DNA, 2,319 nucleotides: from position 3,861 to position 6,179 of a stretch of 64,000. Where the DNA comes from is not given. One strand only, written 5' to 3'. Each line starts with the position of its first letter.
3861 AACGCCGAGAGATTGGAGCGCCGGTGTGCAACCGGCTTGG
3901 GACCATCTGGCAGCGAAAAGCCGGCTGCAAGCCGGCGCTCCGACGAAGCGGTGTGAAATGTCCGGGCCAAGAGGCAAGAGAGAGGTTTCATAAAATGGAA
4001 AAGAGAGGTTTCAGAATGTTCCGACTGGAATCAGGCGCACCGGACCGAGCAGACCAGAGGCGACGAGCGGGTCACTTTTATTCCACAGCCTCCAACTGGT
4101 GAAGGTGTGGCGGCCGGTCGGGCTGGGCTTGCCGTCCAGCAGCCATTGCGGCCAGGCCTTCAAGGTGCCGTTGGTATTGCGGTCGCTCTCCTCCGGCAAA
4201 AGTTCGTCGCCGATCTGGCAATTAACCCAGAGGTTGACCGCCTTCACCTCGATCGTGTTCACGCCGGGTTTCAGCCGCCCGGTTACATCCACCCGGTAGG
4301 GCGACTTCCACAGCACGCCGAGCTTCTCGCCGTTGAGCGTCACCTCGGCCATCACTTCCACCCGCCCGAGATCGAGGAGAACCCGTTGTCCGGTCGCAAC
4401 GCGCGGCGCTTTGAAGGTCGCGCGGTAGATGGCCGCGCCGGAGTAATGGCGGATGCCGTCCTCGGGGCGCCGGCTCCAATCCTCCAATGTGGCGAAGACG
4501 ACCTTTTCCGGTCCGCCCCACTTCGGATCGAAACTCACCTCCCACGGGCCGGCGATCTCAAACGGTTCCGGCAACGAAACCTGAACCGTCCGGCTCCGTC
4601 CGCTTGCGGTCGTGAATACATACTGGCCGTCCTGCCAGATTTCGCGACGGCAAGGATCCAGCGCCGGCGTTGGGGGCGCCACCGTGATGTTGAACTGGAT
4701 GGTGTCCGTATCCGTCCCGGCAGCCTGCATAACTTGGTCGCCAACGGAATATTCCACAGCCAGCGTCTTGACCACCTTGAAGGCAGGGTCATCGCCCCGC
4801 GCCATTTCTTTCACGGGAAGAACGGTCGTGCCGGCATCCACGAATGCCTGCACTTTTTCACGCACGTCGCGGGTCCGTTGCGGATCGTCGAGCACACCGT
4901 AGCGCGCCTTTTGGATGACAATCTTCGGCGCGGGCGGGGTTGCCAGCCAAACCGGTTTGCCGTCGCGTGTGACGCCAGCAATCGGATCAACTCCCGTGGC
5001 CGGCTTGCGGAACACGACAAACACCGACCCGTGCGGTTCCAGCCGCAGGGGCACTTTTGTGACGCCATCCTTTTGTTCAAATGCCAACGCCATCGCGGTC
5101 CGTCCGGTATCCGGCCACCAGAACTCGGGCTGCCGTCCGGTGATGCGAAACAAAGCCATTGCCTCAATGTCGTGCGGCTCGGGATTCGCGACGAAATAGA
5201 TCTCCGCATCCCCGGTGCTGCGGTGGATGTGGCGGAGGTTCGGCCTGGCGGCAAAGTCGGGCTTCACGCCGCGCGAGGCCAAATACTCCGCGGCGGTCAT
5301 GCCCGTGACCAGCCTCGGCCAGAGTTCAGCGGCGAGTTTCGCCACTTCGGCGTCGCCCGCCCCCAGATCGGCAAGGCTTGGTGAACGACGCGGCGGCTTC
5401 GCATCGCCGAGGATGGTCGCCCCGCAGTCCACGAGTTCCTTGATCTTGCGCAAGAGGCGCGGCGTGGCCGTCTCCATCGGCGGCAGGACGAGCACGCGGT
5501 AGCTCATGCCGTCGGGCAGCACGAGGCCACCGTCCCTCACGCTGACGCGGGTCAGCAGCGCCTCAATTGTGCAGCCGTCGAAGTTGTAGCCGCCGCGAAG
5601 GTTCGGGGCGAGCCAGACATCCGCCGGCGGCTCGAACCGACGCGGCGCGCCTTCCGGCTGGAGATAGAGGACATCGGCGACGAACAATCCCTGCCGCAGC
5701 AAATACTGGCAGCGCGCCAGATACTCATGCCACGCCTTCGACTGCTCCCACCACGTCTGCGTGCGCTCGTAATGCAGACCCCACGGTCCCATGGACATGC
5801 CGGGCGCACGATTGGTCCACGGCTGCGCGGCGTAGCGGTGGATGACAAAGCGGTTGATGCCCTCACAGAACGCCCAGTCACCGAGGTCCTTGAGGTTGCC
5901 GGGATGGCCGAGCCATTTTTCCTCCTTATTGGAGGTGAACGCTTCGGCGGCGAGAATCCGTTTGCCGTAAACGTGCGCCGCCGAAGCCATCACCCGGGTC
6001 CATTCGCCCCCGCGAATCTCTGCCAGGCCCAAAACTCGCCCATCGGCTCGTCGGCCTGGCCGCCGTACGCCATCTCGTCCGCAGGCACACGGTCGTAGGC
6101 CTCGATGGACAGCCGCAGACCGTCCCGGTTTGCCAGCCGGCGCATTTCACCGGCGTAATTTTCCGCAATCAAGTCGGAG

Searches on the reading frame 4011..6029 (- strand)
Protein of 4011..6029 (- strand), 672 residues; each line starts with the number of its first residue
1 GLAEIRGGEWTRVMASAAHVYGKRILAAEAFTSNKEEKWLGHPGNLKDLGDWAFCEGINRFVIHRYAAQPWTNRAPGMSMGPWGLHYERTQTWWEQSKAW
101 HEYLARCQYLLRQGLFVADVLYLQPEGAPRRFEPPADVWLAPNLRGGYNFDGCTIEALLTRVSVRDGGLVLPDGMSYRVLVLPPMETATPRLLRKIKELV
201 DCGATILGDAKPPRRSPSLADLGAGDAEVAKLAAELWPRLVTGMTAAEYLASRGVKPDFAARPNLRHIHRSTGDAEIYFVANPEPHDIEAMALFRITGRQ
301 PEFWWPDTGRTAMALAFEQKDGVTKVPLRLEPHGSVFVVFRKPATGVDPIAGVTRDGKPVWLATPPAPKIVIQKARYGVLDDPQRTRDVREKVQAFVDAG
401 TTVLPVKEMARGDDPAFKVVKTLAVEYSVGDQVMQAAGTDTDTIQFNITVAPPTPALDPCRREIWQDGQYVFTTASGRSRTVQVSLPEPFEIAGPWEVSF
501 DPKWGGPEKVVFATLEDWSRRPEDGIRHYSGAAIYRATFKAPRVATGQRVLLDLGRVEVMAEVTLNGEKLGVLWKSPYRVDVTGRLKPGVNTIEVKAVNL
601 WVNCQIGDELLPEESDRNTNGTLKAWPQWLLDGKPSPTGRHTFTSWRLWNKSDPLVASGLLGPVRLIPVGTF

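Call 95: search_protein_families(library=pfam, proteins=[window:4011-6029:-], max_evalue=0.00001)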
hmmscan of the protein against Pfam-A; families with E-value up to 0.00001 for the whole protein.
window:4011-6029:- (672 aa): 2 families
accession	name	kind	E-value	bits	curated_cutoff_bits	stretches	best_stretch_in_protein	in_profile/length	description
PF17132.9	Glyco_hydro_106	-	2.9e-81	274.5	29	1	12-312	431-737/743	alpha-L-rhamnosidase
PF22666.2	Glyco_hydro_2_N2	-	1.3e-08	35.5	27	1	533-599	50-119/167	Glycosyl hydrolase 2 galactose-binding domain-like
